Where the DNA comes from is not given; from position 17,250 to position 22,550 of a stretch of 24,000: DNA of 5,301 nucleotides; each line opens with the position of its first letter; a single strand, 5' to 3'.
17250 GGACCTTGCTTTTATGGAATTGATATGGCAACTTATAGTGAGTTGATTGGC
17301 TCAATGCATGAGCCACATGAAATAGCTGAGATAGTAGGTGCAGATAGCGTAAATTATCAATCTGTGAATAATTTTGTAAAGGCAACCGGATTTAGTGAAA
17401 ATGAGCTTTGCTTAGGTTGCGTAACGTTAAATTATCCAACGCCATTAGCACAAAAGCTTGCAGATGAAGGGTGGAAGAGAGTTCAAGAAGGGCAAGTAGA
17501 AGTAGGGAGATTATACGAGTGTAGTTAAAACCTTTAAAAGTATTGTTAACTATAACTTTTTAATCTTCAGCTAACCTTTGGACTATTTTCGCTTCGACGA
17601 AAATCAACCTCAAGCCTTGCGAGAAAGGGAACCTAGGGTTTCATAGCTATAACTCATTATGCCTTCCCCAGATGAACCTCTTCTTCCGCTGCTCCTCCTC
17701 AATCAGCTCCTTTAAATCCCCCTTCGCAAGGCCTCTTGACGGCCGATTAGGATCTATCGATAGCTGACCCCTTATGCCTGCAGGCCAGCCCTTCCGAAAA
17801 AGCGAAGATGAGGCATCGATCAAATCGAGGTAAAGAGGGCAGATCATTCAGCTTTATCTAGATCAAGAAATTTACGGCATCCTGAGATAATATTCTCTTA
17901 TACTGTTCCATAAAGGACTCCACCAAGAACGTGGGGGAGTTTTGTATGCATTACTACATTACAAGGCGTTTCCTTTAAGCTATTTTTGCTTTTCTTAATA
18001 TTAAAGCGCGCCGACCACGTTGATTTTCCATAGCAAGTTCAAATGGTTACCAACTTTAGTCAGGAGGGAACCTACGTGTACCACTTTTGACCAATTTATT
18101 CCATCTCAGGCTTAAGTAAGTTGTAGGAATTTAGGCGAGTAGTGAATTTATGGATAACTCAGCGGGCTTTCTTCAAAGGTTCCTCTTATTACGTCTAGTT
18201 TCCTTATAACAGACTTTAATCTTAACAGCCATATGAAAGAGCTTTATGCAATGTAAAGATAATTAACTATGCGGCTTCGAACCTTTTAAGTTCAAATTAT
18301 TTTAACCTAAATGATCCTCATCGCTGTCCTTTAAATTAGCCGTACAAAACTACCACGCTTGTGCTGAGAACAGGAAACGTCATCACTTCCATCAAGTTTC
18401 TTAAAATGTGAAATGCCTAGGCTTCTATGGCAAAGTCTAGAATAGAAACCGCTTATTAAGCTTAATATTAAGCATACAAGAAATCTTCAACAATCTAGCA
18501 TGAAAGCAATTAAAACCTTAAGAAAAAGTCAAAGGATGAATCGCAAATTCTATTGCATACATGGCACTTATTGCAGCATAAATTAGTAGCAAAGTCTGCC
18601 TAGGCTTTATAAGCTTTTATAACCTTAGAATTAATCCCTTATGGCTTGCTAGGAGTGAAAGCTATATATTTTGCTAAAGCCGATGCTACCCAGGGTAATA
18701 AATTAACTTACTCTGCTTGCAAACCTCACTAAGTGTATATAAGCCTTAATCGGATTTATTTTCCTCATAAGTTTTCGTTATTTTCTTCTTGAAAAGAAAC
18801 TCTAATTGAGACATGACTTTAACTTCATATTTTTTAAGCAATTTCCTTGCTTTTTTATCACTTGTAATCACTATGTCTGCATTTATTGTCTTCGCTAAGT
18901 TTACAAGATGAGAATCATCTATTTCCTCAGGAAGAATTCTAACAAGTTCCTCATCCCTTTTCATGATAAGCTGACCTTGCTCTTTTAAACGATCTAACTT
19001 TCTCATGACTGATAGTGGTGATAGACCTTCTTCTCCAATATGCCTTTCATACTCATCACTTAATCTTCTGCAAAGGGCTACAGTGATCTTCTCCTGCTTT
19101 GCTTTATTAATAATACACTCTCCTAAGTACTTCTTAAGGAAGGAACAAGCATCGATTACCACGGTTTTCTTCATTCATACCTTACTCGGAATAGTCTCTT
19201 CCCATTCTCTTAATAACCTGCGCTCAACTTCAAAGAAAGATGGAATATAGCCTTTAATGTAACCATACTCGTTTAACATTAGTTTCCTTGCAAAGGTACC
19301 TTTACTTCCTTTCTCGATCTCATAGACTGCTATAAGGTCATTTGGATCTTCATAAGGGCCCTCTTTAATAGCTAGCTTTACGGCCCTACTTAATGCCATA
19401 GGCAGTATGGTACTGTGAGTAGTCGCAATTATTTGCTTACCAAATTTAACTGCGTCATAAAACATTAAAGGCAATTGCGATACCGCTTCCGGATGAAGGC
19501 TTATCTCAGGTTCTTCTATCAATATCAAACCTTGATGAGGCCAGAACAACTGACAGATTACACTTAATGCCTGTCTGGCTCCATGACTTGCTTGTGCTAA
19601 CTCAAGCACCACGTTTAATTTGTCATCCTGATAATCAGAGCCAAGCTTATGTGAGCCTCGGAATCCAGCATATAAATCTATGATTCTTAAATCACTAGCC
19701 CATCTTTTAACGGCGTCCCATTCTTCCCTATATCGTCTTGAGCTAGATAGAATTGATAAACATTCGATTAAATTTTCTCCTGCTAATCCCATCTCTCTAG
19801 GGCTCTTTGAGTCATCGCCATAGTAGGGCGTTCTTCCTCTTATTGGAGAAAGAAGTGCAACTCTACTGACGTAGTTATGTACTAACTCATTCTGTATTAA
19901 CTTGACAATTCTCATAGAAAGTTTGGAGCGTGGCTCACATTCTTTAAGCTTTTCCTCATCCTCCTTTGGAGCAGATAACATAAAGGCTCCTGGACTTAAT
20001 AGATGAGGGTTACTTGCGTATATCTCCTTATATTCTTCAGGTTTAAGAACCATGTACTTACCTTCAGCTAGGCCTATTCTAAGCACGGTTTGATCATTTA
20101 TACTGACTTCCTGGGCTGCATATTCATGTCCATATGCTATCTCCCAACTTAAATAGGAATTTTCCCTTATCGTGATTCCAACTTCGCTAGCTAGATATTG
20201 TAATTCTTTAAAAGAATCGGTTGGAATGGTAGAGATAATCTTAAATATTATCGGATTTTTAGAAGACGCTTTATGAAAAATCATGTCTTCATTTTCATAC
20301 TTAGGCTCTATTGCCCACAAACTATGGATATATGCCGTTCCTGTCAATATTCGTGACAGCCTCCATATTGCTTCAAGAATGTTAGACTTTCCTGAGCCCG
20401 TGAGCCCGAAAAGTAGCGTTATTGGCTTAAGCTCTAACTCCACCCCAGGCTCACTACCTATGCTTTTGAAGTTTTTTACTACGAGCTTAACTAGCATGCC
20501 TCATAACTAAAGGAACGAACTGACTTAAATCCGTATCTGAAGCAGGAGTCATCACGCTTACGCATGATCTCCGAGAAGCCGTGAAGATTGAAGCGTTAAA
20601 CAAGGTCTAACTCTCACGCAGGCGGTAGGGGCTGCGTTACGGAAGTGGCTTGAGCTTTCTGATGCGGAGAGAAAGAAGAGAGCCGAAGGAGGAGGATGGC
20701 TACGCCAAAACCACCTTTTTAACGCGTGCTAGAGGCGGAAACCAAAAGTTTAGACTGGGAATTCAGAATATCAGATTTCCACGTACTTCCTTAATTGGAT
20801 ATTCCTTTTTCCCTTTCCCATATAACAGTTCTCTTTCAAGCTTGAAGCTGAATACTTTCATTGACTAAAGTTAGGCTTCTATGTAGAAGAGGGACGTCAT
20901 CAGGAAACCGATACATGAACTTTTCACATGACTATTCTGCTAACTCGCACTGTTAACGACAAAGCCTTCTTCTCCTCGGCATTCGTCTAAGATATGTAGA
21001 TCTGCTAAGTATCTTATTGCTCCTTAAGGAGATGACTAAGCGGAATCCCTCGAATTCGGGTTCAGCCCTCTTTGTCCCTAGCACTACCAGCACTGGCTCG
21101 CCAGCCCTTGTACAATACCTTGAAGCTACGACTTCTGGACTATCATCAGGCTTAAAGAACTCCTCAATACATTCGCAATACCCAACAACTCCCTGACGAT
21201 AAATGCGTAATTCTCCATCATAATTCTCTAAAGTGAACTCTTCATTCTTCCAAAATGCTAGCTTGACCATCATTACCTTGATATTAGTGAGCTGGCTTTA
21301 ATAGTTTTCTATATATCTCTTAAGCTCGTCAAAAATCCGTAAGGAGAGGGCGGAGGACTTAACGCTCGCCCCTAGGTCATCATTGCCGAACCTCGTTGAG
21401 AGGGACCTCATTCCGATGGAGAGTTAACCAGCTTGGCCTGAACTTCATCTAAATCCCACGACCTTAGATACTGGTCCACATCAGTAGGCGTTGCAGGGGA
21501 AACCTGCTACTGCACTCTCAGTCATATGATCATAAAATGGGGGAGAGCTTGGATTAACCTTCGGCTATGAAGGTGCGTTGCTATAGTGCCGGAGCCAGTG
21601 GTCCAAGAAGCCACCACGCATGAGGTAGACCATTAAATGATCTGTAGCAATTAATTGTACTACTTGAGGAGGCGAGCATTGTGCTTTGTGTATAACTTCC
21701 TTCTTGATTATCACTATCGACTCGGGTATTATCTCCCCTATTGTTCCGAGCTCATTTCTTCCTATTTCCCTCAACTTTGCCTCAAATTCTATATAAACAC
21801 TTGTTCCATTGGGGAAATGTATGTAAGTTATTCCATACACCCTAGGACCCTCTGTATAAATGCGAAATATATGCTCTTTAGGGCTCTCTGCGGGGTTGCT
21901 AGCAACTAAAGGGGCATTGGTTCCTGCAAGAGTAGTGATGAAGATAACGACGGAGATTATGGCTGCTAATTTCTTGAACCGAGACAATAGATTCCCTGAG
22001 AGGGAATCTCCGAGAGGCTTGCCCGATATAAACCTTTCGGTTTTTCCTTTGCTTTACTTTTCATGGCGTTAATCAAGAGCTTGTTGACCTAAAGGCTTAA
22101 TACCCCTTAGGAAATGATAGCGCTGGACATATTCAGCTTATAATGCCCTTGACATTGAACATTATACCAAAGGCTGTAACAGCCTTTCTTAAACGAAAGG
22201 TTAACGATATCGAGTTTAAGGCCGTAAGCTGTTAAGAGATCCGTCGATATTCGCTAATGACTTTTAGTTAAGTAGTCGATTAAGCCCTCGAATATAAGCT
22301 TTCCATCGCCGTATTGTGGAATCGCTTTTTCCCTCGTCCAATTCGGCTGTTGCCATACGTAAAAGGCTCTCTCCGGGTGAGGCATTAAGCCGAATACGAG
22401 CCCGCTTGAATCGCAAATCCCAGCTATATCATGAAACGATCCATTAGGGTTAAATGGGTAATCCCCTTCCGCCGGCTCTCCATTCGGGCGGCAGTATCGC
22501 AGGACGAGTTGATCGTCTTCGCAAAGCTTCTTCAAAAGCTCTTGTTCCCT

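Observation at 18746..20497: Translationally coupled ABC-type ATPase + PIN nuclease operon: candidate two-gene antiviral or abortive-infection system that I do not recognise as a named system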

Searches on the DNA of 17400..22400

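Call 58: search_rna_families(source=window, start=17400, end=22400, threshold=evalue, max_evalue=0.1)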
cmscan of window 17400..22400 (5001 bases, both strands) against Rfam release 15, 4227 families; matches with E-value up to 0.1: 0.
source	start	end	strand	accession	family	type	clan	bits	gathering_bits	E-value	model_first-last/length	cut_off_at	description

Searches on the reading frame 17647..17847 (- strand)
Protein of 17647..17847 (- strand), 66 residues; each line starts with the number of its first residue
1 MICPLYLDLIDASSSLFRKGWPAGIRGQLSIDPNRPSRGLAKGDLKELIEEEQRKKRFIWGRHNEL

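Call 65: search_protein_families(library=pfam, proteins=[window:17647-17847:-], max_evalue=5)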
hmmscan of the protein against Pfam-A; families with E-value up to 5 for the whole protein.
window:17647-17847:- (66 aa): 0 families
